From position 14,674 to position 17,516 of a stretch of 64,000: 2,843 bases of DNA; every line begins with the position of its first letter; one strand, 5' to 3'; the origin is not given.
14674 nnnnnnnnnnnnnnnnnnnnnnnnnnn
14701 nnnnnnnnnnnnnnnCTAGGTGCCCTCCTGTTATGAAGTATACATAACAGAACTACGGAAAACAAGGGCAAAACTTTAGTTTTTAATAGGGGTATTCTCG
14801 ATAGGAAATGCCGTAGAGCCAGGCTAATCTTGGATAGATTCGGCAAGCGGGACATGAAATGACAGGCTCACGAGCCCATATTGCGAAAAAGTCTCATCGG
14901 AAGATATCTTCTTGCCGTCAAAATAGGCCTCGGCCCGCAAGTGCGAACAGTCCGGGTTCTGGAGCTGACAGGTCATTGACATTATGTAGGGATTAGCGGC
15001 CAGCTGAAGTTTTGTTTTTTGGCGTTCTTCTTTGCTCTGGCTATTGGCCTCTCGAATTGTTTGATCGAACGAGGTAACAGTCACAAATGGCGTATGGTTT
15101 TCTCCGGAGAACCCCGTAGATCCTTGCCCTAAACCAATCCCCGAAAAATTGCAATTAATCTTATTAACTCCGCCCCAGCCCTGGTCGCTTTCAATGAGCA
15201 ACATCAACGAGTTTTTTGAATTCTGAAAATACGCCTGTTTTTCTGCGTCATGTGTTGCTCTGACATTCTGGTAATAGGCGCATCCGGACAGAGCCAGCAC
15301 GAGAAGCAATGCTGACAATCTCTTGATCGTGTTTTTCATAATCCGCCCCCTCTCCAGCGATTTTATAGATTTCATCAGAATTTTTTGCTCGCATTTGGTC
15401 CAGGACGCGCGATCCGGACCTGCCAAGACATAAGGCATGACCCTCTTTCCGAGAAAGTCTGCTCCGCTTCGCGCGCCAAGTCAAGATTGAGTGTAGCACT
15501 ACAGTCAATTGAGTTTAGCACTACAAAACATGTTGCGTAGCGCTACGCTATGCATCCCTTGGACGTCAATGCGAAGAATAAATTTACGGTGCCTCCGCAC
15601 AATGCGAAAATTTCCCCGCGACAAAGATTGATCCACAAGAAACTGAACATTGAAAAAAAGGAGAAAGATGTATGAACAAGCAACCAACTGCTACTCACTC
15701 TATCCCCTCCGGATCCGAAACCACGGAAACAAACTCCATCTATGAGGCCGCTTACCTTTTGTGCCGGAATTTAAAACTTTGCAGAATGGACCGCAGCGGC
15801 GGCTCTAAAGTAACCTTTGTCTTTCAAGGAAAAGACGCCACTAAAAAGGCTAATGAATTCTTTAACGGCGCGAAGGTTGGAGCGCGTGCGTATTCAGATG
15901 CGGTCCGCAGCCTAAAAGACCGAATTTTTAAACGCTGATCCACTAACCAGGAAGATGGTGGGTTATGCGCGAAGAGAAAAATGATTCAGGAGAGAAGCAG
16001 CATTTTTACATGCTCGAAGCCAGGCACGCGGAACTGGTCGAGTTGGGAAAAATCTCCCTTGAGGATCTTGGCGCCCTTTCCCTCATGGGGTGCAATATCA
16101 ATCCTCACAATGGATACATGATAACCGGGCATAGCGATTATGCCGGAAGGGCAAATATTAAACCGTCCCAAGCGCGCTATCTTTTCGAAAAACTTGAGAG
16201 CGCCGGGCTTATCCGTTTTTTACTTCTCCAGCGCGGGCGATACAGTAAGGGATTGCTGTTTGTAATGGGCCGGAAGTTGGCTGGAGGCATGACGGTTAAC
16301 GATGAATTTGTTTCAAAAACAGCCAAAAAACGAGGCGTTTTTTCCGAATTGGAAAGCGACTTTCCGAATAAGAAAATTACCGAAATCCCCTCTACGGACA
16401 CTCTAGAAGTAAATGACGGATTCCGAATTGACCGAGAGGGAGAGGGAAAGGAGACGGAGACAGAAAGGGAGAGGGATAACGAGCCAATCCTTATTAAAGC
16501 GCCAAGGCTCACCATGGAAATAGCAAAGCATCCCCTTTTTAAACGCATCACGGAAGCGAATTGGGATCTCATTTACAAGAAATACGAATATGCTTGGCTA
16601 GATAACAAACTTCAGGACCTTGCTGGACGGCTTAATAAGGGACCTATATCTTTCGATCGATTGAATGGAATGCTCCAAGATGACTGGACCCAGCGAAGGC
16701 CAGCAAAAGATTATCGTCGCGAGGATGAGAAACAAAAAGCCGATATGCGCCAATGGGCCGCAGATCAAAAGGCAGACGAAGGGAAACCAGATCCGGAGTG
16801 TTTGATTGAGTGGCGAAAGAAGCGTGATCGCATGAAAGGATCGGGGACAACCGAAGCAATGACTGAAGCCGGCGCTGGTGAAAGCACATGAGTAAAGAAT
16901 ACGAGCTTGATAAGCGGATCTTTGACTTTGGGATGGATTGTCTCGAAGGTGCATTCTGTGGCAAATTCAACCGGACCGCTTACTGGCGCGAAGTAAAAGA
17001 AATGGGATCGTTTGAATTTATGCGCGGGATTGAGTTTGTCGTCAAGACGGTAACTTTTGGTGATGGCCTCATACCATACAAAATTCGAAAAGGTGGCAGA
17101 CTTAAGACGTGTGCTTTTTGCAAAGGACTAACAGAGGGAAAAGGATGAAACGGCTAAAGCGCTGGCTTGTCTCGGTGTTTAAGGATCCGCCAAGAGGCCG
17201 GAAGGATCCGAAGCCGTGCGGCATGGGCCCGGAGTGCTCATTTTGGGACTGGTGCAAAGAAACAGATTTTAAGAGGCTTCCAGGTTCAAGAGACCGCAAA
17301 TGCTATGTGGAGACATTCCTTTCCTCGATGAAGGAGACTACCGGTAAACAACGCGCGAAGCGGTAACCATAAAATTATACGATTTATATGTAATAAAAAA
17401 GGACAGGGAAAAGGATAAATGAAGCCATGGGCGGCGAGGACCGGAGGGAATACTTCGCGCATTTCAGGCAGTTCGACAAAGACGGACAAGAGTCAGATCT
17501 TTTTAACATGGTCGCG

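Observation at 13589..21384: Integrase-bearing ~7.7-kb element inserted in tRNA-Tyr with a 17-bp att duplication; satellite/prophage-remnant features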

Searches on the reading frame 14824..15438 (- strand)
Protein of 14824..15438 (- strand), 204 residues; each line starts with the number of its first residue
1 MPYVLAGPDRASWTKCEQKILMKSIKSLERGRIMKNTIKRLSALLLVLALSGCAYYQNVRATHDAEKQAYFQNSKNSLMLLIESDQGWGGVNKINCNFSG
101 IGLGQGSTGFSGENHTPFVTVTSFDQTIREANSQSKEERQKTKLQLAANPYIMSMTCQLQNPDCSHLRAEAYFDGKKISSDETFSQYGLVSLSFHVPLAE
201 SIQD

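Call 6: search_protein_families(library=pfam, proteins=[window:14824-15438:-], max_evalue=0.1)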
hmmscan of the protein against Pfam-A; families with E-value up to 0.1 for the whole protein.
window:14824-15438:- (204 aa): 0 families

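Call 7: search_protein_families(library=phrogs, proteins=[window:14824-15438:-], max_evalue=0.1)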
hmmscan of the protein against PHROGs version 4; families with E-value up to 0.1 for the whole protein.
window:14824-15438:- (204 aa): 2 families
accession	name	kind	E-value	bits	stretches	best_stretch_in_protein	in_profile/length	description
phrog_1754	-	unknown function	0.012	16.7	1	40-69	3-33/148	-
phrog_902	-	unknown function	0.021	16.2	1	33-69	4-38/118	-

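Call 52: search_protein_families(library=ncbifam, proteins=[window:14824-15438:-], max_evalue=0.05)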
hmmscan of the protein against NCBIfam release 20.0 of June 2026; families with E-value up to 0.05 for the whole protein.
window:14824-15438:- (204 aa): 1 family
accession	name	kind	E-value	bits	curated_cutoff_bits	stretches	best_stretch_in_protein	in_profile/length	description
NF047847.2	SS_mature_LptM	equivalog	0.01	15.9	27.7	1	34-53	1-20/31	LPS translocon maturation chaperone LptM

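Call 80: search_protein_families(library=padloc, proteins=[window:14824-15438:-], max_evalue=0.01)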
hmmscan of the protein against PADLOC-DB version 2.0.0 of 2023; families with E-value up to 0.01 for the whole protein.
window:14824-15438:- (204 aa): 0 families

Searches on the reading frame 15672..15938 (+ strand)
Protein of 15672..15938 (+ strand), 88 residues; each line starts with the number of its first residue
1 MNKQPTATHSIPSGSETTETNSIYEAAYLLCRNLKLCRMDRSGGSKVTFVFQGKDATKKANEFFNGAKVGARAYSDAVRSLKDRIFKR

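Call 6: search_protein_families(library=pfam, proteins=[window:15672-15938:+], max_evalue=0.1)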
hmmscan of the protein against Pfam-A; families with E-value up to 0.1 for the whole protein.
window:15672-15938:+ (88 aa): 1 family
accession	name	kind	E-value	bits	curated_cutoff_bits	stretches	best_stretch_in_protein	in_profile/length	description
PF18903.5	DUF5659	-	1.1e-06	28.8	23.6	1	19-86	5-74/75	Domain of unknown function (DUF5659)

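Call 7: search_protein_families(library=phrogs, proteins=[window:15672-15938:+], max_evalue=0.1)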
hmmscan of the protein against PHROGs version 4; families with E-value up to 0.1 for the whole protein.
window:15672-15938:+ (88 aa): 0 families

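Call 52: search_protein_families(library=ncbifam, proteins=[window:15672-15938:+], max_evalue=0.05)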
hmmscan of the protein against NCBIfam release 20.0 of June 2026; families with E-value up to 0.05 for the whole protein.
window:15672-15938:+ (88 aa): 0 families

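Call 80: search_protein_families(library=padloc, proteins=[window:15672-15938:+], max_evalue=0.01)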
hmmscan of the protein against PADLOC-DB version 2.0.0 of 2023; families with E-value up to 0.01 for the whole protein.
window:15672-15938:+ (88 aa): 0 families

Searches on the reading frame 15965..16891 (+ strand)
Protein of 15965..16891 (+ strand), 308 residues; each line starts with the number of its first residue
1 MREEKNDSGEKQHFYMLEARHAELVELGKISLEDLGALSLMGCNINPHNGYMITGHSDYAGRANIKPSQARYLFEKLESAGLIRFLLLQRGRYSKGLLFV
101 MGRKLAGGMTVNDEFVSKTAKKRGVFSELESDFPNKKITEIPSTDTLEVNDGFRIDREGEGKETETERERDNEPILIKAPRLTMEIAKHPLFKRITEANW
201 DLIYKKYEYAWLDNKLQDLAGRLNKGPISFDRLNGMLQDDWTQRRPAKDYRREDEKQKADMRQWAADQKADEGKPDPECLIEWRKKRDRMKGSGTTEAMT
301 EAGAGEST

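Call 6: search_protein_families(library=pfam, proteins=[window:15965-16891:+], max_evalue=0.1)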
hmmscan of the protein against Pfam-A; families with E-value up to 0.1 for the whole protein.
window:15965-16891:+ (308 aa): 0 families

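Call 7: search_protein_families(library=phrogs, proteins=[window:15965-16891:+], max_evalue=0.1)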
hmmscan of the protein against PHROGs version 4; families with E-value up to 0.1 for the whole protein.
window:15965-16891:+ (308 aa): 0 families

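Call 26: find_homologous_proteins(query=window:15965-16891:+, max_evalue=0.001)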
Query window:15965-16891:+ (308 aa): 3 proteins with E <= 0.001 among 1064 candidates.
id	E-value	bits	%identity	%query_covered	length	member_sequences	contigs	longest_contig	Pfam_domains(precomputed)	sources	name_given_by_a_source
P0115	5.3e-205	697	100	100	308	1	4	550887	-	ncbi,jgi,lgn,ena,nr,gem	ncbi:MAG TPA: hypothetical protein PKV84_05955 [Candidatus Omnitrophota bacterium]|nr:hypothetical p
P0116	1.5e-97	345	59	94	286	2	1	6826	-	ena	-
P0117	4.8e-58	215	61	55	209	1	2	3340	-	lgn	-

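Call 27: find_encoding_contigs(protein=P0116, flank=10000, max_places=4)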
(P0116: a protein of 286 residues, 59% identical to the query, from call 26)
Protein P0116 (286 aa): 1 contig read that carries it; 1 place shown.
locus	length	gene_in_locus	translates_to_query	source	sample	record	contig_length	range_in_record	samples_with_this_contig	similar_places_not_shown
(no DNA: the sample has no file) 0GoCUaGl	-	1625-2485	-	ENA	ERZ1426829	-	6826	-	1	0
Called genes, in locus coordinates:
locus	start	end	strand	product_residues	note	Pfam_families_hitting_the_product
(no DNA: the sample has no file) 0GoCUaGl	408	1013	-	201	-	PF03703:bPH_2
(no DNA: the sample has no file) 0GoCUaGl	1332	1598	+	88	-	PF18903:DUF5659 (weak)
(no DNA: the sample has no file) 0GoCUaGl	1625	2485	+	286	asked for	-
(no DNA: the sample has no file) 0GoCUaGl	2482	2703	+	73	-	-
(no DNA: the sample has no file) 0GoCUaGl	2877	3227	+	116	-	-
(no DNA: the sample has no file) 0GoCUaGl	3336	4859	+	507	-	-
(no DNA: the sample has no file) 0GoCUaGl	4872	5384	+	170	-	-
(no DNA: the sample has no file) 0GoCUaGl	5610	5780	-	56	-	-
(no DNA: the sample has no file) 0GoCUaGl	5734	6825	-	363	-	?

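Call 28: find_encoding_contigs(protein=P0117, flank=10000, max_places=4)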
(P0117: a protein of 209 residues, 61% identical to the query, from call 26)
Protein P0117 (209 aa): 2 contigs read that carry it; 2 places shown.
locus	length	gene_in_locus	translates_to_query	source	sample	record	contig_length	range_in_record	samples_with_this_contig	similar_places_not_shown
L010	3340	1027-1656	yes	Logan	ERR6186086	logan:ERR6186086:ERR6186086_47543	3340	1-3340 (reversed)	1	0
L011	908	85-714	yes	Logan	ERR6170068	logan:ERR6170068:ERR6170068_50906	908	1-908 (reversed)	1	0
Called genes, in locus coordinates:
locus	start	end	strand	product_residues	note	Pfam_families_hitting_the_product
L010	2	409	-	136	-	?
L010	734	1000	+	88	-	PF18903:DUF5659 (weak)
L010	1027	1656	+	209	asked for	-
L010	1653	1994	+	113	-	-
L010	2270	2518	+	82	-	-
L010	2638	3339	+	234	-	?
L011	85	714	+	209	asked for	-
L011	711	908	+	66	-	?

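Call 52: search_protein_families(library=ncbifam, proteins=[window:15965-16891:+], max_evalue=0.05)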
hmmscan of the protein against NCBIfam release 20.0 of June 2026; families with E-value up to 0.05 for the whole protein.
window:15965-16891:+ (308 aa): 0 families

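Call 58: predict_structure(alignment_id=A3)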
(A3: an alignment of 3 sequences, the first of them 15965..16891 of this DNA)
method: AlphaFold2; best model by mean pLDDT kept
length: 308 residues; sequences in the alignment: 3
mean_pLDDT: 58.9   pTM: 0.39
mean pLDDT of the five models: 58.9, 51.8, 50.0, 44.6, 43.6
residues with pLDDT >= 90: 0; 70-90: 129; 50-70: 68; < 50: 111
segments of 3 or more residues with pLDDT < 50: 1-17, 90-92, 123-183, 249-254, 274-277, 292-308
pLDDT, mean of each block of 10 residues (from residue 1): 32 44 63 73 78 82 79 82 75 69 79 79 45 32 25 27 27 30 61 78 72 81 75 84 61 54 61 48 58 37 30
secondary structure, 60 per line:
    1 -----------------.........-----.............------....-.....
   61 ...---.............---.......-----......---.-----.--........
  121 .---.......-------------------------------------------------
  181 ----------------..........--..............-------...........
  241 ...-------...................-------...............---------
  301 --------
elements in order: H18-26 H32-44 E51-54 H56-63 H67-79 E83-89 E95-100 H113-121 H125-131 H197-206 H209-222 H230-243 H251-269 H277-291

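Call 80: search_protein_families(library=padloc, proteins=[window:15965-16891:+], max_evalue=0.01)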
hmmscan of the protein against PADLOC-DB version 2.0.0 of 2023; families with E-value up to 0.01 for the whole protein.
window:15965-16891:+ (308 aa): 0 families

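Call 92: search_protein_representatives(alignment_id=A3)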
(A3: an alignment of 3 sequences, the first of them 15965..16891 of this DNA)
Query: 3 sequences, 286 profile positions. Proteins with E-value up to 0.001 (for the whole library): 26; up to 1e-10: 16; up to 1e-30: 5. The best 26 are listed.
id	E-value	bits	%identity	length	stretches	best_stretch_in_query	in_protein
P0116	1.5e-167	572.1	-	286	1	1-286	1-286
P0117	1.5e-107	375.3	-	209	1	1-206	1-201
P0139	9.9e-54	198.7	-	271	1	12-274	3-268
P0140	9.0e-45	169.3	-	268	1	14-273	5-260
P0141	3.0e-40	154.4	-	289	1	13-272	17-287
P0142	8.4e-24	100.5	-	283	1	176-276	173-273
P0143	6.1e-22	94.3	-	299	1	169-276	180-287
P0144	4.9e-21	91.4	-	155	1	174-275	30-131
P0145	2.1e-17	79.5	-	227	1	11-159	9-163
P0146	2.7e-15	72.5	-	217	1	13-185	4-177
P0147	6.1e-15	71.4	-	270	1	171-260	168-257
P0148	4.3e-13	65.3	-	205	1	12-189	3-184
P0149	1.2e-12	63.9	-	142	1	12-140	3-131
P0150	1.7e-12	63.3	-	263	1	10-175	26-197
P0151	2.7e-12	62.7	-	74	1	222-277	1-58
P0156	2.8e-07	46.2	-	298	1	125-271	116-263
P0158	1.8e-06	43.6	-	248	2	21-171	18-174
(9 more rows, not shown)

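Call 93: search_protein_families(library=pfam, proteins=[P0139, P0140, P0141, P0142, P0143, P0145, P0147, P0150, P0156, P0158], max_evalue=0.01)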
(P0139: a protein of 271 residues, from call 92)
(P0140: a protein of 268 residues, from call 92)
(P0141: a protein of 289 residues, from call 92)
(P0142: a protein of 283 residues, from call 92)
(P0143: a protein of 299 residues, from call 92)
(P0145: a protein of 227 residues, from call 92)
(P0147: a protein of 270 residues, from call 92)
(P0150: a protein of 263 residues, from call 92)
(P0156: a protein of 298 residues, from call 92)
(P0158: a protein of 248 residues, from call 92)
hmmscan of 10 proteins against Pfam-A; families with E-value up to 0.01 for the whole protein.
P0139 (271 aa): 0 families

P0140 (268 aa): 1 family
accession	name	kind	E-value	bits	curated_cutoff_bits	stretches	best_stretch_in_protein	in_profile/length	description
PF13730.12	HTH_36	-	8.6e-05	22.7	25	1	22-74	4-55/55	Helix-turn-helix domain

P0141 (289 aa): 0 families

P0142 (283 aa): 2 families
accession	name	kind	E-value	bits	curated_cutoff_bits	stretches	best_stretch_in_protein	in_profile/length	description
PF13545.12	HTH_Crp_2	-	0.0043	17.4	27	1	52-78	20-46/70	Crp-like helix-turn-helix domain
PF04492.19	Phage_rep_O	-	0.0048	17.8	28.7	1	9-80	6-75/95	Bacteriophage replication protein O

P0143 (299 aa): 1 family
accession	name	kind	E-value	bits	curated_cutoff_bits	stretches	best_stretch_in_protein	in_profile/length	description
PF04492.19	Phage_rep_O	-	2.7e-05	25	28.7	1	15-93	6-82/95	Bacteriophage replication protein O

P0145 (227 aa): 0 families

P0147 (270 aa): 1 family
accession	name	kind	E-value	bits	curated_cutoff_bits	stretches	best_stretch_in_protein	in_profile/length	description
PF04492.19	Phage_rep_O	-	2.5e-06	28.3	28.7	1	8-86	5-81/95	Bacteriophage replication protein O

P0150 (263 aa): 0 families

P0156 (298 aa): 0 families

P0158 (248 aa): 0 families

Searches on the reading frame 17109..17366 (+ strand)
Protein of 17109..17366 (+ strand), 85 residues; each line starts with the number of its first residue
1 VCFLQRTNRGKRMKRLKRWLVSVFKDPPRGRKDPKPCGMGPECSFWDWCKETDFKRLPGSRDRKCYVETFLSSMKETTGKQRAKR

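Call 6: search_protein_families(library=pfam, proteins=[window:17109-17366:+], max_evalue=0.1)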
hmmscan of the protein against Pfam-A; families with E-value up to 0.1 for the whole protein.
window:17109-17366:+ (85 aa): 0 families

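Call 7: search_protein_families(library=phrogs, proteins=[window:17109-17366:+], max_evalue=0.1)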
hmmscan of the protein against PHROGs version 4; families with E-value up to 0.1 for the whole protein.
window:17109-17366:+ (85 aa): 0 families

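Call 52: search_protein_families(library=ncbifam, proteins=[window:17109-17366:+], max_evalue=0.05)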
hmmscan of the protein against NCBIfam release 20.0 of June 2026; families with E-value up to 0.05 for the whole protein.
window:17109-17366:+ (85 aa): 0 families

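Call 80: search_protein_families(library=padloc, proteins=[window:17145-17366:+], max_evalue=0.01)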
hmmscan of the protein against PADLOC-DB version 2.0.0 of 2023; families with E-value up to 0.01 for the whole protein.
window:17145-17366:+ (73 aa): 0 families

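Call 81: search_protein_families(library=pfam, proteins=[window:17145-17366:+], max_evalue=0.1)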
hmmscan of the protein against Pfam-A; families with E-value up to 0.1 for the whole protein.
window:17145-17366:+ (73 aa): 0 families
